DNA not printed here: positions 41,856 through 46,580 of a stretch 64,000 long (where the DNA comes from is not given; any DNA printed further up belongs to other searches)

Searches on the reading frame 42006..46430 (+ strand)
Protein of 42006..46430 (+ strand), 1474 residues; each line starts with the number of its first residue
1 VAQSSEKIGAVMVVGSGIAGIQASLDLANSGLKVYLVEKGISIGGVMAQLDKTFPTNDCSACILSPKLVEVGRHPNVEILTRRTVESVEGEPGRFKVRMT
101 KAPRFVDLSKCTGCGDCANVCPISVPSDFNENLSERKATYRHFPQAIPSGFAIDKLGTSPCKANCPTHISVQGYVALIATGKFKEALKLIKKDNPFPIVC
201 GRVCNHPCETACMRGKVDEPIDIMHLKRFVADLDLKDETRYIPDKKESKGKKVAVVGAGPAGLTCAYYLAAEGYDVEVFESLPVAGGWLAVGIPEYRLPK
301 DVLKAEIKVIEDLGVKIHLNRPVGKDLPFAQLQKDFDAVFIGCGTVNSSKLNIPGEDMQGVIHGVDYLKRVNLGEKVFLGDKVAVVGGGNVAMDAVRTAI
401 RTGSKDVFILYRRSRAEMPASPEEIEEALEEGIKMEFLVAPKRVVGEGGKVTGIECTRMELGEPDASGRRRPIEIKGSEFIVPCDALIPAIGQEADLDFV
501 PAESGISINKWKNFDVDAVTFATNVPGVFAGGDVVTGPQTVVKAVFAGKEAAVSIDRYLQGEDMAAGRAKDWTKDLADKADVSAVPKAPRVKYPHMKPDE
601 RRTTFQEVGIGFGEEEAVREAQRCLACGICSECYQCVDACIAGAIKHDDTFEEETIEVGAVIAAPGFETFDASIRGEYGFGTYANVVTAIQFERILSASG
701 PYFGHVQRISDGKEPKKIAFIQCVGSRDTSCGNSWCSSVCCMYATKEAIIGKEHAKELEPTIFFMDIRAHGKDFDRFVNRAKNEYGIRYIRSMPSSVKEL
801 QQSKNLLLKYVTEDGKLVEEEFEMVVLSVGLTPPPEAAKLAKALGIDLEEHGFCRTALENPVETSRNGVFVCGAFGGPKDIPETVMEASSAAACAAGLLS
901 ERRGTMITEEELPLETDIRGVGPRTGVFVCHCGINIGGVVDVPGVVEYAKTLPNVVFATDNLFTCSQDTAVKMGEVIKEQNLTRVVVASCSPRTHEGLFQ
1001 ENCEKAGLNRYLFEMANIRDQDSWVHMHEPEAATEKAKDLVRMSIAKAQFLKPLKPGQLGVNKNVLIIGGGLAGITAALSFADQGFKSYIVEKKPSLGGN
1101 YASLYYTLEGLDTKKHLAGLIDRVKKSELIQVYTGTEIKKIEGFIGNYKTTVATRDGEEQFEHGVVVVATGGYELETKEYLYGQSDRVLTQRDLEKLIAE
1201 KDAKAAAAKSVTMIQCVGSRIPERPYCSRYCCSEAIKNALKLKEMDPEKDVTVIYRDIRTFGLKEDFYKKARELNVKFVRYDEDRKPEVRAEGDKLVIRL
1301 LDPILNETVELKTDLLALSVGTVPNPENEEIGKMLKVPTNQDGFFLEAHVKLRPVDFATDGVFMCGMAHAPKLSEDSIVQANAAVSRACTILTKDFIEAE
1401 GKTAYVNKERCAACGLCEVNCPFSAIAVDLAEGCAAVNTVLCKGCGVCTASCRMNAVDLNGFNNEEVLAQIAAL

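Call 9: search_protein_families(library=pfam, proteins=[window:42006-46430:+], max_evalue=0.001)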
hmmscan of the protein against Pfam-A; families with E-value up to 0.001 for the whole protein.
window:42006-46430:+ (1474 aa): 24 families
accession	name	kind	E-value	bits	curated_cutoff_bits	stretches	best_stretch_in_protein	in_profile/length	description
PF07992.20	Pyr_redox_2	-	1.9e-64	218.3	26.1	4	251-548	1-291/291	Pyridine nucleotide-disulphide oxidoreductase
PF13450.12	NAD_binding_8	-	1.7e-24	86.3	21.9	3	255-289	1-35/68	NAD(P)-binding Rossmann-like domain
PF14691.11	Fer4_20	-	1.8e-22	79.7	25.8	1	158-236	29-110/113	Dihydroprymidine dehydrogenase domain II, 4Fe-4S cluster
PF13738.12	Pyr_redox_3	-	8.4e-21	74.9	30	1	339-532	128-305/305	Pyridine nucleotide-disulphide oxidoreductase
PF12831.13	FAD_oxidored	-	1.1e-18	68.3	27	2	1065-1115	2-53/416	FAD dependent oxidoreductase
PF00890.30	FAD_binding_2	-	5.9e-17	62.4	20.4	2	1065-1101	2-38/414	FAD binding domain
PF01266.30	DAO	-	6.1e-17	62.6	27.9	1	252-283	1-32/353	FAD dependent oxidoreductase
PF01946.23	Thi4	-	2.1e-15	57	26.2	1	241-290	8-58/235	Thi4 family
PF00070.33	Pyr_redox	-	1.3e-14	54.9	22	0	382-454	1-77/82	Pyridine nucleotide-disulphide oxidoreductase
PF03486.20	HI0933_like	-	4.6e-11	43.1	50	0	252-283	2-33/244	HI0933-like protein Rossmann domain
PF01494.25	FAD_binding_3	-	5.1e-11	42.8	22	0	1064-1138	3-76/349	FAD binding domain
PF01134.28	GIDA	-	1.8e-10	40.9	22.1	0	11-43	2-29/391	Glucose inhibited division protein A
PF00037.32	Fer4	-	8.5e-10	38.5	21.1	2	106-123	3-20/24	4Fe-4S binding domain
PF01593.30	Amino_oxidase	-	2.7e-09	37.3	19.8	1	261-289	2-30/443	Flavin containing amine oxidoreductase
PF01262.27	AlaDh_PNT_C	-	1.7e-08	34.6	23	0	362-410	3-57/214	Alanine dehydrogenase/PNT, C-terminal domain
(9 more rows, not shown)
